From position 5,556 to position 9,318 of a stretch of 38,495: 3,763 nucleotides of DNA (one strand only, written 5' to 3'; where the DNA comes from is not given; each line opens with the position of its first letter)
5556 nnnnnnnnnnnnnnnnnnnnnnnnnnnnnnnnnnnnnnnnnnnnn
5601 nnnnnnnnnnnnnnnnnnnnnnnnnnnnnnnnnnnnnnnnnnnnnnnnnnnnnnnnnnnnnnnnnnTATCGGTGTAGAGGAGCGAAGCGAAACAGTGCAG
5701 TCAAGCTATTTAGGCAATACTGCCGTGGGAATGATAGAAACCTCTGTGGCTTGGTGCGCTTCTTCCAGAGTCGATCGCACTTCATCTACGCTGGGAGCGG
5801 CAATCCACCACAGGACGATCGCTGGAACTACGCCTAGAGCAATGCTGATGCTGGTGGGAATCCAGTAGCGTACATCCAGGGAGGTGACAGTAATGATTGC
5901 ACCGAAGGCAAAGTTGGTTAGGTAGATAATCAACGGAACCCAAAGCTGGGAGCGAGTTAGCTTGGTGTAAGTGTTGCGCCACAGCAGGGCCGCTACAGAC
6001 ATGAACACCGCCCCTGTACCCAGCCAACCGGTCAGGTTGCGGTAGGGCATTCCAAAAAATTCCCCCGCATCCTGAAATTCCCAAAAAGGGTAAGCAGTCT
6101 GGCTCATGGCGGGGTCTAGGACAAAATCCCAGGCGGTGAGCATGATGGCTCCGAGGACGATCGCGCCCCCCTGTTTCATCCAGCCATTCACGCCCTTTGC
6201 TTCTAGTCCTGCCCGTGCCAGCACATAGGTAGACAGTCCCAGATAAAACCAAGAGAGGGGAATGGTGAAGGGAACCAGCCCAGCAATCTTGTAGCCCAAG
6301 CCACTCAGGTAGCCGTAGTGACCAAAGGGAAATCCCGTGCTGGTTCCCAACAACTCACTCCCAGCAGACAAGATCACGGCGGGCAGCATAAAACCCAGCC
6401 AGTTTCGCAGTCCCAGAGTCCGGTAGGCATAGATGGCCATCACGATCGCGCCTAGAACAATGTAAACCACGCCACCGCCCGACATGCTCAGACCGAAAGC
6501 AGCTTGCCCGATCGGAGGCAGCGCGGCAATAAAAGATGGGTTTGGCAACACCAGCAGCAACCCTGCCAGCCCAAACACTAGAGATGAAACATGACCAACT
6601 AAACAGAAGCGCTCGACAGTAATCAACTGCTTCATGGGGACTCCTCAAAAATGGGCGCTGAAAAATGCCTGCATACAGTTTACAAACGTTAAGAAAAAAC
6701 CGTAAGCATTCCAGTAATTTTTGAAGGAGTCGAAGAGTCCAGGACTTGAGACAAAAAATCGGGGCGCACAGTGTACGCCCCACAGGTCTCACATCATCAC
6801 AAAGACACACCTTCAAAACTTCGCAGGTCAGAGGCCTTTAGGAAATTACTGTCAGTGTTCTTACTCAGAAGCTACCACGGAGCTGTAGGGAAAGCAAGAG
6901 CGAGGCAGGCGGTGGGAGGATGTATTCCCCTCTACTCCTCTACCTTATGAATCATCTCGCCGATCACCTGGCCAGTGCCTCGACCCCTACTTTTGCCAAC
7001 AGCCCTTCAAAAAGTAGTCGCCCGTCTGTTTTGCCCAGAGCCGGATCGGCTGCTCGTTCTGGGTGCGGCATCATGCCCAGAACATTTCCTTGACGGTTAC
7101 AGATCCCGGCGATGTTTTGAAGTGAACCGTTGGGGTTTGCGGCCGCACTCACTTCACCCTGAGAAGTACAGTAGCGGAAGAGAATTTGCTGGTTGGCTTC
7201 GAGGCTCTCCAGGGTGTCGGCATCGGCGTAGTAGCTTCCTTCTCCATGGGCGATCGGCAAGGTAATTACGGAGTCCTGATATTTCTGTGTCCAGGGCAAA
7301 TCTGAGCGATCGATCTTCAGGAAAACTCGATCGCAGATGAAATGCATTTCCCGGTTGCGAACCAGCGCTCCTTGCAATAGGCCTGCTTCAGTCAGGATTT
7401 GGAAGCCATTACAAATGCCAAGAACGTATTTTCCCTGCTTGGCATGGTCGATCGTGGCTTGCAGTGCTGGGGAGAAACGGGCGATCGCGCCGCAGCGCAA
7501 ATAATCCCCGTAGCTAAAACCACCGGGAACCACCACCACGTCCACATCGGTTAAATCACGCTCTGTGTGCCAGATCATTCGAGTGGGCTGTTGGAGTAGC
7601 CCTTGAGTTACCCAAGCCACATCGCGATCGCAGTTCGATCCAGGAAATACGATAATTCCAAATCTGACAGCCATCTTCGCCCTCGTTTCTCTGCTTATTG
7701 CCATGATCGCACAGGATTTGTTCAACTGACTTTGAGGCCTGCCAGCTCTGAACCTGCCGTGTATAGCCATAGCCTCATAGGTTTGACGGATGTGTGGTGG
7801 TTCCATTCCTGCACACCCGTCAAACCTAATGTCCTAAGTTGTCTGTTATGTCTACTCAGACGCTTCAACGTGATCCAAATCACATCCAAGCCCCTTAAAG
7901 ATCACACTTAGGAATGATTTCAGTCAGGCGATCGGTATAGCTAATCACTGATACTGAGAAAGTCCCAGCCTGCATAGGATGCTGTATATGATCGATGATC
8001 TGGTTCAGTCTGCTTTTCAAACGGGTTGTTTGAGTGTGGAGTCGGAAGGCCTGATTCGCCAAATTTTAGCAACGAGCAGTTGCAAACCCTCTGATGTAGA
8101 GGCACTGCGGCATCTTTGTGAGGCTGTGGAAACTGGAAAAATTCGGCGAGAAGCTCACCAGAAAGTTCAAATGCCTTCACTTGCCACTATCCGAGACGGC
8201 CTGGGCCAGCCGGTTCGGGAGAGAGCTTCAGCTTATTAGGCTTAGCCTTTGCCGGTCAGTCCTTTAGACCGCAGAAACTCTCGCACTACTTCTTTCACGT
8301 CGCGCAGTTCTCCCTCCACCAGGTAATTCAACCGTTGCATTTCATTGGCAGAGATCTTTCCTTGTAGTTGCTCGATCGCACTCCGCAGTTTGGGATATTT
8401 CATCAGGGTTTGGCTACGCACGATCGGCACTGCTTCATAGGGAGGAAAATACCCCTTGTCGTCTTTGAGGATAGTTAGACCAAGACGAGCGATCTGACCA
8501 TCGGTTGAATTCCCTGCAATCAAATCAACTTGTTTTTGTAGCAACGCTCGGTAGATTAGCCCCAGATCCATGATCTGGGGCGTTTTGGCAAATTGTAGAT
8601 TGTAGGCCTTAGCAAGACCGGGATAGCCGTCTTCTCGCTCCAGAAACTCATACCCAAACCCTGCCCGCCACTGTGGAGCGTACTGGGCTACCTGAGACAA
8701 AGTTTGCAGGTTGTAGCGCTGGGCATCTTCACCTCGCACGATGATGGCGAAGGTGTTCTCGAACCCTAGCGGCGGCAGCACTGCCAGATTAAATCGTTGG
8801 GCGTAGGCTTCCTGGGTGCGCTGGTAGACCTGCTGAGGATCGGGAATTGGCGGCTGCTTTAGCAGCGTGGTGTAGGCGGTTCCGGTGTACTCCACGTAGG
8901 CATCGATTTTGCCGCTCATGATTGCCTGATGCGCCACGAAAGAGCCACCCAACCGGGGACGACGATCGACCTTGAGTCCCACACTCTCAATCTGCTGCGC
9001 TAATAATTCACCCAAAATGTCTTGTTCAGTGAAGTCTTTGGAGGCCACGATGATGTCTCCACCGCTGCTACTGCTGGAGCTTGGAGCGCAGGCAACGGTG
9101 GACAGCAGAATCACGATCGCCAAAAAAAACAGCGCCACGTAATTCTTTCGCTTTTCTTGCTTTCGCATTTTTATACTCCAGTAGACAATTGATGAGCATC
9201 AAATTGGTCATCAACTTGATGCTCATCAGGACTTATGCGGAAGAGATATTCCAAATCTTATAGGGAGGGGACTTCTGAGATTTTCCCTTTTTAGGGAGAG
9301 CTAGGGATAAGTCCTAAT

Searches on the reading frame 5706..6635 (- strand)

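Call 57: search_protein_families(library=pfam, proteins=[window:5706-6635:-], max_evalue=0.00001)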
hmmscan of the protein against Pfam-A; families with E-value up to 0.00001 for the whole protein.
window:5706-6635:- (309 aa): 1 family
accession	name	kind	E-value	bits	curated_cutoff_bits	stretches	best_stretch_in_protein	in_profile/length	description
PF04240.17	Caroten_synth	-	1.1e-76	257.9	25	1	54-271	1-209/209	Carotenoid biosynthesis protein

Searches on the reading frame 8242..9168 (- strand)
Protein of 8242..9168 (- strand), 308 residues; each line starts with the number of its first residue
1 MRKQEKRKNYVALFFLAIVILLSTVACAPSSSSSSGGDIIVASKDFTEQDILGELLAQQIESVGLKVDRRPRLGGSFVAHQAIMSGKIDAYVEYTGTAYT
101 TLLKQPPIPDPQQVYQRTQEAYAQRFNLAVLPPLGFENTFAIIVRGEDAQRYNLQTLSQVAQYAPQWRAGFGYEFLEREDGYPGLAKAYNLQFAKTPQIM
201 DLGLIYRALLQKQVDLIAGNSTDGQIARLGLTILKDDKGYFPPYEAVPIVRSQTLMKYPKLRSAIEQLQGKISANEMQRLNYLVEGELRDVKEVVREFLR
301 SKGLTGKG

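Call 57: search_protein_families(library=pfam, proteins=[window:8242-9168:-], max_evalue=0.00001)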
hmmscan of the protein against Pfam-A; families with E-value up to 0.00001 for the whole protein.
window:8242-9168:- (308 aa): 1 family
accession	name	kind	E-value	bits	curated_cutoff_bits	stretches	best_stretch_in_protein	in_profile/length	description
PF04069.17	OpuAC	-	7.5e-61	206.4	21.2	1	38-300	2-256/257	Substrate binding domain of ABC-type glycine betaine transport system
